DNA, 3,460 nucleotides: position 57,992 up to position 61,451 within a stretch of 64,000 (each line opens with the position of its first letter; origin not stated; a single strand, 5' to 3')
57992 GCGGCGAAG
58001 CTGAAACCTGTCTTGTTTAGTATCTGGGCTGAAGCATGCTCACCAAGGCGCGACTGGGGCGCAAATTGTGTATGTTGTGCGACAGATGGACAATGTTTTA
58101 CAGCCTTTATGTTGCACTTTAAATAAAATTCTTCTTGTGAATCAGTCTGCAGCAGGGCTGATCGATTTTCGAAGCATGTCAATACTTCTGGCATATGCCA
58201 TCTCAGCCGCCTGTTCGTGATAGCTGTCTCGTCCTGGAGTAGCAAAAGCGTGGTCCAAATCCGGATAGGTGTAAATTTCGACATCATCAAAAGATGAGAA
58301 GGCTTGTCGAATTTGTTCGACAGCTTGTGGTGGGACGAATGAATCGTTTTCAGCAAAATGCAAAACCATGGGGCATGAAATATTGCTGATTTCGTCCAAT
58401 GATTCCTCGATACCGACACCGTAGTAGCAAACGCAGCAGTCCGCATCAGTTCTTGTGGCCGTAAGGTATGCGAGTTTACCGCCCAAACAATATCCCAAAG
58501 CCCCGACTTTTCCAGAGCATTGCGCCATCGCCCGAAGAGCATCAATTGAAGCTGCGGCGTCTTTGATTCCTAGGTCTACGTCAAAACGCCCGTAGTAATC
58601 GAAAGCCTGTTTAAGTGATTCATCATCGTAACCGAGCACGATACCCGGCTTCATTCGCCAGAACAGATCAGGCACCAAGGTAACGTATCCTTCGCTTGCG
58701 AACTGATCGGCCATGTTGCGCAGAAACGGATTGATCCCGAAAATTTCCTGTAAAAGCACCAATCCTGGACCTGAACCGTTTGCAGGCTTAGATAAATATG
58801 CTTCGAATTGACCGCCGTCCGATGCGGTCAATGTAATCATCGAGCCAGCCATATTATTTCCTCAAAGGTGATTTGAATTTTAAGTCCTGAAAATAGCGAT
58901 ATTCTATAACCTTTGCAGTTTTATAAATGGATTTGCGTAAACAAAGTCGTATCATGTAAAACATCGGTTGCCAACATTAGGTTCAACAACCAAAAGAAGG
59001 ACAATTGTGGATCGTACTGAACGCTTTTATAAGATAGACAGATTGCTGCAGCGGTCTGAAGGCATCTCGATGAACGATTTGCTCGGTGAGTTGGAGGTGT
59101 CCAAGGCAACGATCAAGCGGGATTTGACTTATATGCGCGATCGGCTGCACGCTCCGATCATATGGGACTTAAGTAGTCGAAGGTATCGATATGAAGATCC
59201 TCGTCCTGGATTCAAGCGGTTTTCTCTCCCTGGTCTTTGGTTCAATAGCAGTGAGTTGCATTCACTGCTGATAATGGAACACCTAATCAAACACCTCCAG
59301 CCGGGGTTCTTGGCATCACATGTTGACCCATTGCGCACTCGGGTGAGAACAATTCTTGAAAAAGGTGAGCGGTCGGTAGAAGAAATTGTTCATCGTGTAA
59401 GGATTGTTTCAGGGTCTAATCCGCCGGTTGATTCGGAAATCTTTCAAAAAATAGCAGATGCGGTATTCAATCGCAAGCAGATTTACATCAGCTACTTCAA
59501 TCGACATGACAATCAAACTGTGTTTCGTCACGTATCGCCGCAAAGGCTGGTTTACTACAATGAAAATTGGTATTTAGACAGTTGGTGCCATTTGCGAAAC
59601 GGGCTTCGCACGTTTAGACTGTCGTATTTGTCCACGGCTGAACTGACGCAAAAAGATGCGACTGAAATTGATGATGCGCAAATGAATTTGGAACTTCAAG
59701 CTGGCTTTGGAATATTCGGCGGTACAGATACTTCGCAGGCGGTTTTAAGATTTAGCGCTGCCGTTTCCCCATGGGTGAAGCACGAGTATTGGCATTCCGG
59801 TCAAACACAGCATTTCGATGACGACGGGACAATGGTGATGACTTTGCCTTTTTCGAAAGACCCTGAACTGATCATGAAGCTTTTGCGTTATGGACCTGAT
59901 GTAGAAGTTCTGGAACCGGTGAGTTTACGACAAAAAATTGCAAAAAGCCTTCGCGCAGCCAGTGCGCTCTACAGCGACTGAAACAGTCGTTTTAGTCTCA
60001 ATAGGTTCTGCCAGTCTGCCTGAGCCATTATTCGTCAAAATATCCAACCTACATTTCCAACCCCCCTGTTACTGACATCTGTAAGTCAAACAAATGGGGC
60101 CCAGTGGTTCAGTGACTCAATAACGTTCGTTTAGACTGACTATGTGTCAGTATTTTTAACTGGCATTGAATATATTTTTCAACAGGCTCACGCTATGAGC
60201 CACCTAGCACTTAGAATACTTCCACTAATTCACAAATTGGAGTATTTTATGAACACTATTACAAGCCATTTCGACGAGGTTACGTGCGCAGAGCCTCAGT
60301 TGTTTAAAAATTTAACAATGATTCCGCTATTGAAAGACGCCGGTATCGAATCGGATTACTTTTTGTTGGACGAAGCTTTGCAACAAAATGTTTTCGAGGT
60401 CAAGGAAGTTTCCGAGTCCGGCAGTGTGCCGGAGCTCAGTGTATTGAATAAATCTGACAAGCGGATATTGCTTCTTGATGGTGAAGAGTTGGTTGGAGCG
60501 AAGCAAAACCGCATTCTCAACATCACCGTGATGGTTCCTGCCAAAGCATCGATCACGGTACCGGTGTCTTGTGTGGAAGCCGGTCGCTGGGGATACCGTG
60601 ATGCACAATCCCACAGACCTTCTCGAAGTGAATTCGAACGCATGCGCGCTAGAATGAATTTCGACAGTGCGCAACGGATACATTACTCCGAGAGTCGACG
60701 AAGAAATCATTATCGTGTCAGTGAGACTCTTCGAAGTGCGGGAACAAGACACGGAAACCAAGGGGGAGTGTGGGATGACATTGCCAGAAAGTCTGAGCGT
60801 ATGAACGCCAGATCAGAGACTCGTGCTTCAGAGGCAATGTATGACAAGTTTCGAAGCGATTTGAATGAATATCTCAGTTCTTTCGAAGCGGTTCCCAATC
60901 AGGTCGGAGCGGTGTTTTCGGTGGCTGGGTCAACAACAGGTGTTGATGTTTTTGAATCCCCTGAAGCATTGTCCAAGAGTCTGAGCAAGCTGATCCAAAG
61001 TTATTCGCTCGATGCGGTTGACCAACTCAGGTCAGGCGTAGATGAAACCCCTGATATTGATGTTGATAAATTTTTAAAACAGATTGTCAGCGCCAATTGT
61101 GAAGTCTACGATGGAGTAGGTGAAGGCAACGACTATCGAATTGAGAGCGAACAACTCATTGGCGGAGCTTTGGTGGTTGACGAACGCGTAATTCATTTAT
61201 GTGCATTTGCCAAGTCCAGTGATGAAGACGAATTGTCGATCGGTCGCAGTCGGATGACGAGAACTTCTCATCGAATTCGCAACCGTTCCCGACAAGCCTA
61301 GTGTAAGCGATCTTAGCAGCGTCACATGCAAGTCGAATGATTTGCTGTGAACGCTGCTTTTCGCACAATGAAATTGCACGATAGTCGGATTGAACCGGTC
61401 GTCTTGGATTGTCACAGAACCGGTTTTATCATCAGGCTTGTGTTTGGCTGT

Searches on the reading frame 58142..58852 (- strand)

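Call 63: search_protein_families(library=pfam, proteins=[window:58142-58852:-], max_evalue=0.00001)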
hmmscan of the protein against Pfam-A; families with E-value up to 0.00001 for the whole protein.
window:58142-58852:- (236 aa): 1 family
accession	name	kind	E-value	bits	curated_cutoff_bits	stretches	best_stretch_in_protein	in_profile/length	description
PF01738.24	DLH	-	4.8e-47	160.8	21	1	16-229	1-215/217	Dienelactone hydrolase family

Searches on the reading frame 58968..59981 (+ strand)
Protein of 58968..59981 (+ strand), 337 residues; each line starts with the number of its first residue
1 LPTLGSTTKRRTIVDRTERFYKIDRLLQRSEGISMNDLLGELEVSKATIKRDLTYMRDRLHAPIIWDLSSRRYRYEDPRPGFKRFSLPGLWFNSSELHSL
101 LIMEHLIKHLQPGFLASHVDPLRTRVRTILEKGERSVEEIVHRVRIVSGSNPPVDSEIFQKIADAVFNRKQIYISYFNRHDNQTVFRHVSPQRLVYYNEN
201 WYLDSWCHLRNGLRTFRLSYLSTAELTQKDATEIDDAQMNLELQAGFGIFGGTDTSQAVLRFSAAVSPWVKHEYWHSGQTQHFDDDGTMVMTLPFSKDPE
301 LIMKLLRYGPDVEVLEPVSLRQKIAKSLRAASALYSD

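Call 4: search_protein_families(library=pfam, proteins=[window:58968-59981:+], max_evalue=0.1)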
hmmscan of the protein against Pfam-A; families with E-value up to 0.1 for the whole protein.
window:58968-59981:+ (337 aa): 7 families
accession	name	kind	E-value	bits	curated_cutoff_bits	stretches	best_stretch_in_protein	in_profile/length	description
PF13280.12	WYL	-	7.9e-19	67.9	21.8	1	157-225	1-69/70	WYL domain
PF25583.1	WCX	-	7e-18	65.2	23.9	1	257-331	4-75/76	WCX domain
PF08220.18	HTH_DeoR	-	0.00016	21.8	21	1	22-56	4-38/57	DeoR-like helix-turn-helix domain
PF08279.18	HTH_11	-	0.00023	21.4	25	1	23-64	6-46/55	HTH domain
PF24464.1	Ig_F54D1_6_2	-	0.00032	21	27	1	174-238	81-143/159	F54D1.6, Ig-like domain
PF07638.17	Sigma70_ECF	-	0.022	15.1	21.1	1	29-62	148-181/185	ECF sigma factor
PF21476.4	PF0610-like_N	-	0.045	14.4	33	0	23-54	6-36/50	PF0610-like, N-terminal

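Call 5: search_protein_families(library=ncbifam, proteins=[window:58968-59981:+], max_evalue=0.1)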
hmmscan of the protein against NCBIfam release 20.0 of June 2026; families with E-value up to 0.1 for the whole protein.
window:58968-59981:+ (337 aa): 7 families
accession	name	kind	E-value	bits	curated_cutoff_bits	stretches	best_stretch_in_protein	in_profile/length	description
TIGR03985.1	TIGR03985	hypoth_equivalog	1.2e-05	25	60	1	297-335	210-248/249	TIGR03985 family CRISPR-associated protein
NF041397.1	TranRegGlpR_Halo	equivalog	0.00014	21.5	300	1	19-59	6-46/253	HTH-type transcriptional regulator GlpR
NF053736.1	AcpB_EbpR_MafR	subfamily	0.00022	20.7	130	1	25-76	14-65/481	AcpB/EbpR/MafR family transcriptional regulator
NF033788.1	HTH_metalloreg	subfamily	0.0049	16.6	55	0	22-58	15-51/77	metalloregulator ArsR/SmtB family transcription factor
NF053606.1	Sta1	subfamily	0.019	15.1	80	1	22-55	24-57/100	Sta1 family transcriptional regulator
NF007720.0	PRK10411.1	equivalog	0.031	13.6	259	1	17-56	3-42/243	L-fucose operon activator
NF007316.0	PRK09802.1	equivalog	0.058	12.6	351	1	11-57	10-56/269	DeoR family transcriptional regulator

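Call 66: search_protein_families(library=padloc, proteins=[window:58968-59981:+], max_evalue=0.01)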
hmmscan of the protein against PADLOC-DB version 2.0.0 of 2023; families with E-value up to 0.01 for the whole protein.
window:58968-59981:+ (337 aa): 7 families
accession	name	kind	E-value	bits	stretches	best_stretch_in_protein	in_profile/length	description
PDLC01457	WYL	-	1.1e-37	127.8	1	16-319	2-228/229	"CAS-I,CAS-II,CAS-III,CAS-IV,CAS-V,CAS-VI; associated_signaling"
PDLC01652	WYL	-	1.2e-34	118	1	155-331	16-161/162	"CAS-I,CAS-II,CAS-III,CAS-IV,CAS-V,CAS-VI; associated_signaling"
PDLC01766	Cas3c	-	2.8e-19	66.8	1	15-335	5-316/1009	-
PDLC03787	RTasWYL-YodC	-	7.1e-08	30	1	138-225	257-348/354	DRT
PDLC01484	WYL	-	1.1e-06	26.1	1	297-335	398-436/437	"CAS-I,CAS-II,CAS-III,CAS-IV,CAS-V,CAS-VI; associated_signaling"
PDLC01510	WYL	-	1.1e-06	26.1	1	297-335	398-436/437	"CAS-I,CAS-II,CAS-III,CAS-IV,CAS-V,CAS-VI; associated_signaling"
PDLC01046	WYL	-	4.2e-05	20.9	1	297-336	395-434/435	HTH-WYL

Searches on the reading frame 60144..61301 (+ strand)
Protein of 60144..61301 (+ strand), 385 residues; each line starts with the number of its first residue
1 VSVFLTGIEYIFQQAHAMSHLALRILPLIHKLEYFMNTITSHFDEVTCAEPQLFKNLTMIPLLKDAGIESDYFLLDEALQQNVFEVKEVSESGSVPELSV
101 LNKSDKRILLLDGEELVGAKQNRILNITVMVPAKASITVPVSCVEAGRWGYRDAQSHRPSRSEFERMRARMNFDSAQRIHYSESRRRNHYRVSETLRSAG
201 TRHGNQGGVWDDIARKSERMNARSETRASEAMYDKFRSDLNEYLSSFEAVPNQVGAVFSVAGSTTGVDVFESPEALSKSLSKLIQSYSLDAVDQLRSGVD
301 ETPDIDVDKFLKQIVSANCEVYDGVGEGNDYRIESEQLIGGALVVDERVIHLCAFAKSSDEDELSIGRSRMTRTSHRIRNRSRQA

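Call 4: search_protein_families(library=pfam, proteins=[window:60144-61301:+], max_evalue=0.1)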
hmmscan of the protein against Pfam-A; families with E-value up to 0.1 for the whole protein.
window:60144-61301:+ (385 aa): 2 families
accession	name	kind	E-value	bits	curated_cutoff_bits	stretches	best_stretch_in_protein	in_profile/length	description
PF20208.3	ARPP-1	-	8.6e-94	314.6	27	1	46-355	2-297/297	ARG and Rhodanese-Phosphatase-superfamily-associated Protein domain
PF04437.19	RINT1_TIP1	-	0.09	12.1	30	0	184-283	290-392/514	RINT-1/TIP-1 family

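Call 5: search_protein_families(library=ncbifam, proteins=[window:60144-61301:+], max_evalue=0.1)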
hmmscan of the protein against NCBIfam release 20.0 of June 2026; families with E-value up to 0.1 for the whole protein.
window:60144-61301:+ (385 aa): 0 families

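Call 66: search_protein_families(library=padloc, proteins=[window:60144-61301:+], max_evalue=0.01)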
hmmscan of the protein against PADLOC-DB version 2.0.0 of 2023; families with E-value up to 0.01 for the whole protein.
window:60144-61301:+ (385 aa): 0 families
